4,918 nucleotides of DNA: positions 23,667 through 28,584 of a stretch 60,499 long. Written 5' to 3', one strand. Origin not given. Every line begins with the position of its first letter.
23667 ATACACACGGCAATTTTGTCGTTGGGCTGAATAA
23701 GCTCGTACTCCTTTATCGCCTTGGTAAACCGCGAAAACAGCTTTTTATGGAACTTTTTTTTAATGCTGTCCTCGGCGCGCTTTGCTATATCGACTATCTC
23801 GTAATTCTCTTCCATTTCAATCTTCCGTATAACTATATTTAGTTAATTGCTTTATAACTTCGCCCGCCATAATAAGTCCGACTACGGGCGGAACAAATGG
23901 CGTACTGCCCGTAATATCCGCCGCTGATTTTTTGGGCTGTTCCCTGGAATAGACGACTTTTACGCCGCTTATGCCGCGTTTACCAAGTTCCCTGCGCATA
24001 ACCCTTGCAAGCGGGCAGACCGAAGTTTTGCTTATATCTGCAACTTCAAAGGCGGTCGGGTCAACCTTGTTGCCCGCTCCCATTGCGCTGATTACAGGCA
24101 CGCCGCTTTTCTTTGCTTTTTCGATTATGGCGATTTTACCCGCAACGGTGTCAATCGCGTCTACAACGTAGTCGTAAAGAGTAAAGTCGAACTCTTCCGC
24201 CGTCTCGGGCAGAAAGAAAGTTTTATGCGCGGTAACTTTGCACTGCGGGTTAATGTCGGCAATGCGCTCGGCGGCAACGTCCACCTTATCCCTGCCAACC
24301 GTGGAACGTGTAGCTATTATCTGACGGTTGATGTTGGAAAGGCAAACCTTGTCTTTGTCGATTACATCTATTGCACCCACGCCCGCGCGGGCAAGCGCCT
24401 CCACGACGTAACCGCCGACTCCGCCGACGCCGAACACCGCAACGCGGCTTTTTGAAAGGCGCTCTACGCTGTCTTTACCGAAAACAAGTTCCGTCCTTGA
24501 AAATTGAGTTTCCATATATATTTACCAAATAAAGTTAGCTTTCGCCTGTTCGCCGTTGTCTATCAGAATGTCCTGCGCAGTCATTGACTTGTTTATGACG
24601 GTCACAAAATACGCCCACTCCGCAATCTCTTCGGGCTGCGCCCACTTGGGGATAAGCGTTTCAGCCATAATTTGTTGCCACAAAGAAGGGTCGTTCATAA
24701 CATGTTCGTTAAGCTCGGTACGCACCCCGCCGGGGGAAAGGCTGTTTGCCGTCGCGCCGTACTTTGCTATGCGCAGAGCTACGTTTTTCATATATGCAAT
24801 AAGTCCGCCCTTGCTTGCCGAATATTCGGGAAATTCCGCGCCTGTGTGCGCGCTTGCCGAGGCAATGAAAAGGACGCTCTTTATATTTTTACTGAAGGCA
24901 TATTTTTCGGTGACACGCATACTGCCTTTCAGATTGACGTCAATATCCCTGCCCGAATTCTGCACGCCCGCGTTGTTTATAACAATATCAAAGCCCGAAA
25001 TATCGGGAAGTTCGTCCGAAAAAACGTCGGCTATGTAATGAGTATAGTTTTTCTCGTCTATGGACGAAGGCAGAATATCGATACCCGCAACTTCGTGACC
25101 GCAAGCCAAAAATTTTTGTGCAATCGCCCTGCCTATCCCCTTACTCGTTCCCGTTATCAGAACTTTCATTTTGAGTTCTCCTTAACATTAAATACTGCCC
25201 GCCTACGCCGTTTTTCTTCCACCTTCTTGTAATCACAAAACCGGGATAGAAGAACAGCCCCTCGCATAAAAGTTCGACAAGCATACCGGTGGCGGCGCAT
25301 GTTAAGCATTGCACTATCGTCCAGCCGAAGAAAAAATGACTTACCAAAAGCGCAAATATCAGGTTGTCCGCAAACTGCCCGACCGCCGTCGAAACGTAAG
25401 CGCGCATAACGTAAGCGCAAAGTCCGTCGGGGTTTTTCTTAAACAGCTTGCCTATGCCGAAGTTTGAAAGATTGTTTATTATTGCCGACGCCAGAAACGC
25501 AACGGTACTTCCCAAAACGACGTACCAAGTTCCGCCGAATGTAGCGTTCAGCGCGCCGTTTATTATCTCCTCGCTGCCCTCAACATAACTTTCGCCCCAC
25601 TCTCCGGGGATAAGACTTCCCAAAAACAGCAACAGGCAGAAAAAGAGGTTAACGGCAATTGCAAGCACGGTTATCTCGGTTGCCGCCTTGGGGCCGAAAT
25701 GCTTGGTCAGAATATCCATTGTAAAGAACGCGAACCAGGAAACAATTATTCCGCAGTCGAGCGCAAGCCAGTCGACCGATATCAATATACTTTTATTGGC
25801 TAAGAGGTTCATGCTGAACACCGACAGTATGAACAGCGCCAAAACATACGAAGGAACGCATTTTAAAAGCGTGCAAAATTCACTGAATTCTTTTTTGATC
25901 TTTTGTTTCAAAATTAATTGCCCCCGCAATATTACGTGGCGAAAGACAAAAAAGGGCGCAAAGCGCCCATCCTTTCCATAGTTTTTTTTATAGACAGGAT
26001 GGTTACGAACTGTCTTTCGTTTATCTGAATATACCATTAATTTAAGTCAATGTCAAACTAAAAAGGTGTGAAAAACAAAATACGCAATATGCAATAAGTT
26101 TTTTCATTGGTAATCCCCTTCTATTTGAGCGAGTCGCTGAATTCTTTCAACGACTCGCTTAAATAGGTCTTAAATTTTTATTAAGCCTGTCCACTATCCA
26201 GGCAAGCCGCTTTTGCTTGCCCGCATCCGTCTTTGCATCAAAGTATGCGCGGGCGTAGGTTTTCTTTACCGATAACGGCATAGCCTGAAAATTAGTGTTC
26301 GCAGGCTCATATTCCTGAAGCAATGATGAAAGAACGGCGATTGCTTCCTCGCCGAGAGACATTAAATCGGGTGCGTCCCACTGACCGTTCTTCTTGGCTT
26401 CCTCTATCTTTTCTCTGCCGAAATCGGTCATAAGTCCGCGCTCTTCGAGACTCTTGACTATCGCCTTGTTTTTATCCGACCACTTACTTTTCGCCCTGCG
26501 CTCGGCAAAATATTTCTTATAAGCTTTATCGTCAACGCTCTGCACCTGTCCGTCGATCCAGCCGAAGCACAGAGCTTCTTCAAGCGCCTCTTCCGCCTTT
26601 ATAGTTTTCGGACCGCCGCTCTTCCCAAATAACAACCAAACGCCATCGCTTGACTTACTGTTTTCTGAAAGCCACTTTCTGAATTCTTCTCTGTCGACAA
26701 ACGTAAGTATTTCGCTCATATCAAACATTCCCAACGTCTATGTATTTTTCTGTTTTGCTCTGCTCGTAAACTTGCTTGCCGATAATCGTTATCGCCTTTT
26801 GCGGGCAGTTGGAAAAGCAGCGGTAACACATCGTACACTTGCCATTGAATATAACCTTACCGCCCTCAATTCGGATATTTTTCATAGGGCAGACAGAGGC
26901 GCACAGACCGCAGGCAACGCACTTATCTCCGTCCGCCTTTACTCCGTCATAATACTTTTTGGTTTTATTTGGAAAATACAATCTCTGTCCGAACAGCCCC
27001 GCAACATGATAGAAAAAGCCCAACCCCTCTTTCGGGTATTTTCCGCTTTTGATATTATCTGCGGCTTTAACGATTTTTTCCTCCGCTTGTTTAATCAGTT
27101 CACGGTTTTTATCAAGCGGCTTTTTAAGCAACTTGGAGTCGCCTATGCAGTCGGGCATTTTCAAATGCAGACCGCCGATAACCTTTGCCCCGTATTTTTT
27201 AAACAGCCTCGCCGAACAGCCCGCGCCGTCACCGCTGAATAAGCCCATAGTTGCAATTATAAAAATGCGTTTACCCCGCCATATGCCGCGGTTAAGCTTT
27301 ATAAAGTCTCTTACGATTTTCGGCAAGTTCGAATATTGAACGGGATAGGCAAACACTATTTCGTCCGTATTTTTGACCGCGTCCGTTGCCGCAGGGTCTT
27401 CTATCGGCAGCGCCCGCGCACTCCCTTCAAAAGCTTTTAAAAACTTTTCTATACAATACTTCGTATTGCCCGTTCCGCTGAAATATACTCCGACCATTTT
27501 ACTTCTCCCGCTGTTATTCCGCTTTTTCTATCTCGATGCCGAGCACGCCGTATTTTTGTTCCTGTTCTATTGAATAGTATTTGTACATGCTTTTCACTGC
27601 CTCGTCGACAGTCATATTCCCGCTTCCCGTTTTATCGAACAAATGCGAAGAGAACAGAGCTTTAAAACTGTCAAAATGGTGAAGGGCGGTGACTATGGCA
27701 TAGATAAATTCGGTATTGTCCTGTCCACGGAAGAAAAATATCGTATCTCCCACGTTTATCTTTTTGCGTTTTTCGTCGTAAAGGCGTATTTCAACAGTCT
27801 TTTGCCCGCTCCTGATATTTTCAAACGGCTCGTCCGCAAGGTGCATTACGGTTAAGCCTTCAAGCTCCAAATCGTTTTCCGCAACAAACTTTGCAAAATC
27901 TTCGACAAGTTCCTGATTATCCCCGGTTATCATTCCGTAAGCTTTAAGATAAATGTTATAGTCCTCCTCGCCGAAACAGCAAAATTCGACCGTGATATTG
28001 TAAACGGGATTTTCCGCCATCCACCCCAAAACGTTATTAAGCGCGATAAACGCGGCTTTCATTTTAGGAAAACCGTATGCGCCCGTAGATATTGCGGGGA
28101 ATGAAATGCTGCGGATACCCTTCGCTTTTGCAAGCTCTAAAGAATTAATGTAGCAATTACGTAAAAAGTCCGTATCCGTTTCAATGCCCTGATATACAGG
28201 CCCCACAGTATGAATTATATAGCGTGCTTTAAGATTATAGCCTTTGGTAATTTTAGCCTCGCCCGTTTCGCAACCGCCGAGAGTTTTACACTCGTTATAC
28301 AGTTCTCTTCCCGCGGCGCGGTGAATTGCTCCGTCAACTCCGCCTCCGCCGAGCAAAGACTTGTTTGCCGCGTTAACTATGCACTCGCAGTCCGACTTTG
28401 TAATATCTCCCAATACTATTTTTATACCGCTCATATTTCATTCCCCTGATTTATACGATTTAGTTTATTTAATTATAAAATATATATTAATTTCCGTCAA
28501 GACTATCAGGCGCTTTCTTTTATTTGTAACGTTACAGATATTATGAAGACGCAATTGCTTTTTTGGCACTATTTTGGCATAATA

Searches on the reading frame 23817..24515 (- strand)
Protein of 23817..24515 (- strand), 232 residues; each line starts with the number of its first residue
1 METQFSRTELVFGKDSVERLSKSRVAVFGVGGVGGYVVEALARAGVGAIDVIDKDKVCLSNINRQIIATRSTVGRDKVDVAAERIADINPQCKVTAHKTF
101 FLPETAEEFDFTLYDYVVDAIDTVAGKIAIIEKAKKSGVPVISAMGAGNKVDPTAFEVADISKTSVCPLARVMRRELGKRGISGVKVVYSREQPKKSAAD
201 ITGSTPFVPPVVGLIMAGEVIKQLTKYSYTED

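Call 44: search_protein_families(library=pfam, proteins=[window:23817-24515:-], max_evalue=0.00001)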
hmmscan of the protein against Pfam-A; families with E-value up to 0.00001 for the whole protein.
window:23817-24515:- (232 aa): 1 family
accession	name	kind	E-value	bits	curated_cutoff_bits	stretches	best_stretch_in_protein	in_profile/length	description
PF00899.27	ThiF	-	1.7e-45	155.4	28.1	1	10-227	6-205/238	ThiF family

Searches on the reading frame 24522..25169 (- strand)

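Call 44: search_protein_families(library=pfam, proteins=[window:24522-25169:-], max_evalue=0.00001)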
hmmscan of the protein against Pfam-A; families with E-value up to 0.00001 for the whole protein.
window:24522-25169:- (215 aa): 2 families
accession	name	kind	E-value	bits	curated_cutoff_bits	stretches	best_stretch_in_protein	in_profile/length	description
PF13561.12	adh_short_C2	-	8.9e-22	78.2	27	1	56-206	68-234/236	Enoyl-(Acyl carrier protein) reductase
PF00106.31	adh_short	-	7.1e-19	68.5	26.6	1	57-158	75-191/195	short chain dehydrogenase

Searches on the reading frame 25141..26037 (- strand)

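Call 44: search_protein_families(library=pfam, proteins=[window:25141-26037:-], max_evalue=0.00001)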
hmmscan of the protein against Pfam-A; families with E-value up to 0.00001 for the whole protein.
window:25141-26037:- (298 aa): 1 family
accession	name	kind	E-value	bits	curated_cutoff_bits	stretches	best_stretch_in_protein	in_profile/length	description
PF02592.20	Vut_1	-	3.8e-22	79.7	27.2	1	94-262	1-145/152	Putative vitamin uptake transporter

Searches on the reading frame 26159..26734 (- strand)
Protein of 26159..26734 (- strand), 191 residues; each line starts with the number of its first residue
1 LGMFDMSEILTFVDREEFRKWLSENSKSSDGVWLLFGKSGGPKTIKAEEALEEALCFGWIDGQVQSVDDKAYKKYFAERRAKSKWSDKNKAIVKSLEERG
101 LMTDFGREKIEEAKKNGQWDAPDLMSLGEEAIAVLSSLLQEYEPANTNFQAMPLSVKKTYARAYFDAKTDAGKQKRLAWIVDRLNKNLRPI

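Call 45: search_protein_families(library=pfam, proteins=[window:26159-26734:-], max_evalue=0.00001)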
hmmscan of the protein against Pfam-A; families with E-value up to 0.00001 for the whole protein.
window:26159-26734:- (191 aa): 1 family
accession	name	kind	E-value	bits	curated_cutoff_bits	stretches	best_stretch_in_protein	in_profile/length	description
PF13376.11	OmdA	-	5.2e-08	33.2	25.6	1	135-186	8-59/60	Bacteriocin-protection, YdeI or OmpD-Associated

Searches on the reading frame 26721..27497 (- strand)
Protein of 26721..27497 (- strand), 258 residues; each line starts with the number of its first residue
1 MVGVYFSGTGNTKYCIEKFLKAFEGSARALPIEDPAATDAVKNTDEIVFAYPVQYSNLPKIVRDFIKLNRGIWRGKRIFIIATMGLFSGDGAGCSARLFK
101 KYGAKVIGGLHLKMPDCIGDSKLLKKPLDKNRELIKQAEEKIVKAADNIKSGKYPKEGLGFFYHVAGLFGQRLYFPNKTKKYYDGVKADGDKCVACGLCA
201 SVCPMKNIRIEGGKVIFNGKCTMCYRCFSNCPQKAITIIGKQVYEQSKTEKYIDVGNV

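Call 45: search_protein_families(library=pfam, proteins=[window:26721-27497:-], max_evalue=0.00001)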
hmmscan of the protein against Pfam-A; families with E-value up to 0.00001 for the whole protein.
window:26721-27497:- (258 aa): 10 families
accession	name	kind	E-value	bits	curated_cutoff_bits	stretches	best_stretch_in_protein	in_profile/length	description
PF00037.32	Fer4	-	7.6e-11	41.8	21.1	0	189-208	4-23/24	4Fe-4S binding domain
PF12838.12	Fer4_7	-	1.5e-09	38.6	27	0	184-206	29-51/52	4Fe-4S dicluster domain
PF12724.12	Flavodoxin_5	-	1.3e-08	35.7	27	1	4-86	3-86/145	Flavodoxin domain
PF14697.11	Fer4_21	-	1.8e-08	34.8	35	0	187-208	35-57/59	4Fe-4S dicluster domain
PF13237.11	Fer4_10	-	1.2e-07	31.9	25.5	1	187-232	3-53/53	4Fe-4S dicluster domain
PF13183.11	Fer4_8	-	1.3e-07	32.5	27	0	186-206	47-67/68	4Fe-4S dicluster domain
PF13187.11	Fer4_9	-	2e-07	31.3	27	1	192-236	1-52/52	4Fe-4S dicluster domain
PF12837.12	Fer4_6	-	2.7e-07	30.7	25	0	189-206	5-22/24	4Fe-4S binding domain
PF13484.11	Fer4_16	-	3.6e-07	31.3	30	0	220-252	1-32/66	4Fe-4S double cluster binding domain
PF12797.12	Fer4_2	-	6e-07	29.4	24.5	0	186-204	3-21/22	4Fe-4S binding domain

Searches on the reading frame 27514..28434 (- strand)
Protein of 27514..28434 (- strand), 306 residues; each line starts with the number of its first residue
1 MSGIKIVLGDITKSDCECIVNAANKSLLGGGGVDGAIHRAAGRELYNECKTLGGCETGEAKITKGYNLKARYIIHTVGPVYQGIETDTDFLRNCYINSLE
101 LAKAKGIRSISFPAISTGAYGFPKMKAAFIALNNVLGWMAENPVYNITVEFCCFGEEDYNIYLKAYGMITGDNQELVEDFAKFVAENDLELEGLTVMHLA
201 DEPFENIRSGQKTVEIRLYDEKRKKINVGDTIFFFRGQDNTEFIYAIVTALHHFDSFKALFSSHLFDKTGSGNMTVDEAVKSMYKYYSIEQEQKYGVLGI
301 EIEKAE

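Call 45: search_protein_families(library=pfam, proteins=[window:27514-28434:-], max_evalue=0.00001)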
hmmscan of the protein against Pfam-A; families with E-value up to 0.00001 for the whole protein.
window:27514-28434:- (306 aa): 2 families
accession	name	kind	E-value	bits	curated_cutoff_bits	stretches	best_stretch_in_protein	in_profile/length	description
PF01661.27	Macro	-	1.6e-44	151.1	22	1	20-130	1-117/118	Macro domain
PF04266.20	ASCH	-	2.1e-12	48.1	21.2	1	197-304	1-101/103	ASCH domain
